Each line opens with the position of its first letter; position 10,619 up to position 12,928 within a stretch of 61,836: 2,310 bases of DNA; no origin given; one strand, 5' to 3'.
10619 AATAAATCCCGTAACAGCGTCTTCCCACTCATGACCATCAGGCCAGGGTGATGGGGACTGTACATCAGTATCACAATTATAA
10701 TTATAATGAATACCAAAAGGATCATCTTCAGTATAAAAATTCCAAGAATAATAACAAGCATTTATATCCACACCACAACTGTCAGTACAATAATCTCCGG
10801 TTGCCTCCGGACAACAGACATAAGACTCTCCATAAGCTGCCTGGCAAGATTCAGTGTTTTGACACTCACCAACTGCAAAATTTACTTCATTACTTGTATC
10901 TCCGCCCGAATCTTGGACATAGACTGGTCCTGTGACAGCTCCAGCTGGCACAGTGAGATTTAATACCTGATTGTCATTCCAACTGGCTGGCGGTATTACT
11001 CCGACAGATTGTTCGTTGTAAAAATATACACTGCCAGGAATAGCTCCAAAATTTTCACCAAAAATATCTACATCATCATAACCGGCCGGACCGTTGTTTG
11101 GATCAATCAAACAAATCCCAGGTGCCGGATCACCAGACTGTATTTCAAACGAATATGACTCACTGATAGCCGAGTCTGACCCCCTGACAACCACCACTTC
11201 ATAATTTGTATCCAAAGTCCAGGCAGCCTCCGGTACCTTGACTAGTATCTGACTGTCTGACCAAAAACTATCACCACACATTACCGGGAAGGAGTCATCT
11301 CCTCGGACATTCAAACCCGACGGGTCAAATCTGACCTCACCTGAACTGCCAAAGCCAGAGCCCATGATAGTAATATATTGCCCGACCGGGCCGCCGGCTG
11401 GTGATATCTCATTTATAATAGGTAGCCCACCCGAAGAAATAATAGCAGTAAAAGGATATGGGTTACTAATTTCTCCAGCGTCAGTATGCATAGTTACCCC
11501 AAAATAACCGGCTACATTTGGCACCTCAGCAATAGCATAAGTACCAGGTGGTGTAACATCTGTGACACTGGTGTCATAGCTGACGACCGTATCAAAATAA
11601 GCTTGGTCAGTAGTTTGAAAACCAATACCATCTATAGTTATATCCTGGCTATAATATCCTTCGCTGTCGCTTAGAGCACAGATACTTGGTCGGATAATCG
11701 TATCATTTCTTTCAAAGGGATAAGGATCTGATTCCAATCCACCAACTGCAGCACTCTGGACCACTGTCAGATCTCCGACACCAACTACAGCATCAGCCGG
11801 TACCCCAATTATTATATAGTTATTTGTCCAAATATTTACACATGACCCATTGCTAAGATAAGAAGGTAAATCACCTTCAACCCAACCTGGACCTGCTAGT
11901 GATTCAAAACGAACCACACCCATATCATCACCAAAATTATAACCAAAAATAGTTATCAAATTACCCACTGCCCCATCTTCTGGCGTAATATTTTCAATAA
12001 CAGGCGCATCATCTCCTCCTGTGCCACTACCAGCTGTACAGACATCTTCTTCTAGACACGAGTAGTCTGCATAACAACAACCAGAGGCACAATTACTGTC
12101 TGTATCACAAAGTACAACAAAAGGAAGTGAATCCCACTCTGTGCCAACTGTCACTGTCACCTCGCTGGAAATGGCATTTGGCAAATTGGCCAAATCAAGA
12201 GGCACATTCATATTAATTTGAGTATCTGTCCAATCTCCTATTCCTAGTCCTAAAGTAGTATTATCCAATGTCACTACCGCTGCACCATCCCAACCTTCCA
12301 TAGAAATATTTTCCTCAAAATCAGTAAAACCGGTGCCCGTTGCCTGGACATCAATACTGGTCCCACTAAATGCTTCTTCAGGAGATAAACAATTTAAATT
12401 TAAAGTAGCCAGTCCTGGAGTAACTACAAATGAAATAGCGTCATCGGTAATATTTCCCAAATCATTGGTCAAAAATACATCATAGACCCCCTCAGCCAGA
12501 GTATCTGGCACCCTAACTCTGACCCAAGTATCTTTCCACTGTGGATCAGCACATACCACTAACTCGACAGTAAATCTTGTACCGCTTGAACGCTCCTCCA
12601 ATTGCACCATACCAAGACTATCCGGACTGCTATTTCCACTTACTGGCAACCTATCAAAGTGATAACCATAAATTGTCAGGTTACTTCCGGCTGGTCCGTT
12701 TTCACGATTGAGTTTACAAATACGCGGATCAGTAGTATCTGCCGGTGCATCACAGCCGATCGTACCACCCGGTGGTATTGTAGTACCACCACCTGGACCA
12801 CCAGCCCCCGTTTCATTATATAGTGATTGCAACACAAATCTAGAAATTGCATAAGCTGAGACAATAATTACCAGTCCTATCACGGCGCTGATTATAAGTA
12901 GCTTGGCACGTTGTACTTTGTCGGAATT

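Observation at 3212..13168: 3,318-aa protein in which a VirB2-like pilin hairpin is followed by a multidomain adhesin-like region ending in a vWA domain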

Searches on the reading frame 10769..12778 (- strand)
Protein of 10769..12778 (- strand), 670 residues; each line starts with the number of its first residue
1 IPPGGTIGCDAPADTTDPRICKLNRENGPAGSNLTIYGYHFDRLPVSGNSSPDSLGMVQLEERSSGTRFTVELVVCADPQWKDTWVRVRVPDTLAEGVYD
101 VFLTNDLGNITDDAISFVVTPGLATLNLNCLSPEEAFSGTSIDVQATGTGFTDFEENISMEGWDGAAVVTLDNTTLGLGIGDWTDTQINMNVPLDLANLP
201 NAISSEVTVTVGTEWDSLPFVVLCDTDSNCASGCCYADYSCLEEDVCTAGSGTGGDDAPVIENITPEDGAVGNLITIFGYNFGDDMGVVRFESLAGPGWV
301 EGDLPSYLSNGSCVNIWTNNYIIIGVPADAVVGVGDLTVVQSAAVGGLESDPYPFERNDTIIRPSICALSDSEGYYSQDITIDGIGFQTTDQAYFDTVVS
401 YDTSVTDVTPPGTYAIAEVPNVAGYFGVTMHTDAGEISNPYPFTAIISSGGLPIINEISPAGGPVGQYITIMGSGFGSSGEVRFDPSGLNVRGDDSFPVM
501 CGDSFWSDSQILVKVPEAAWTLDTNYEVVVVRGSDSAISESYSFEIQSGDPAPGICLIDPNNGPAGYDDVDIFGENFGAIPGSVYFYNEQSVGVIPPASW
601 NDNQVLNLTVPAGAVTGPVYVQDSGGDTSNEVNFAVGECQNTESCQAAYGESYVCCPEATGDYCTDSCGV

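Call 9: search_protein_families(library=pfam, proteins=[window:10769-12778:-], max_evalue=1)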
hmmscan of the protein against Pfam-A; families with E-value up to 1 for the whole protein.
window:10769-12778:- (670 aa): 1 family
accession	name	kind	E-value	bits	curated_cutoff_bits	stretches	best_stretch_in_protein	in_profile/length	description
PF01833.30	TIG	-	4.5e-24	84.7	20.9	4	453-545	1-83/84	IPT/TIG domain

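Call 46: search_protein_families(library=ncbifam, proteins=[window:10769-12778:-], max_evalue=0.1)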
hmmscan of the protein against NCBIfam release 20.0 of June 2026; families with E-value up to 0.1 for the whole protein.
window:10769-12778:- (670 aa): 1 family
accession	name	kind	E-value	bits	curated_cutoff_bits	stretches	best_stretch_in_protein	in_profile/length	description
NF058597.1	CoaZ_rpt_PGGG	domain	1.3e-13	50.8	30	1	551-636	1-88/88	choice-of-anchor Z repeating domain-containing protein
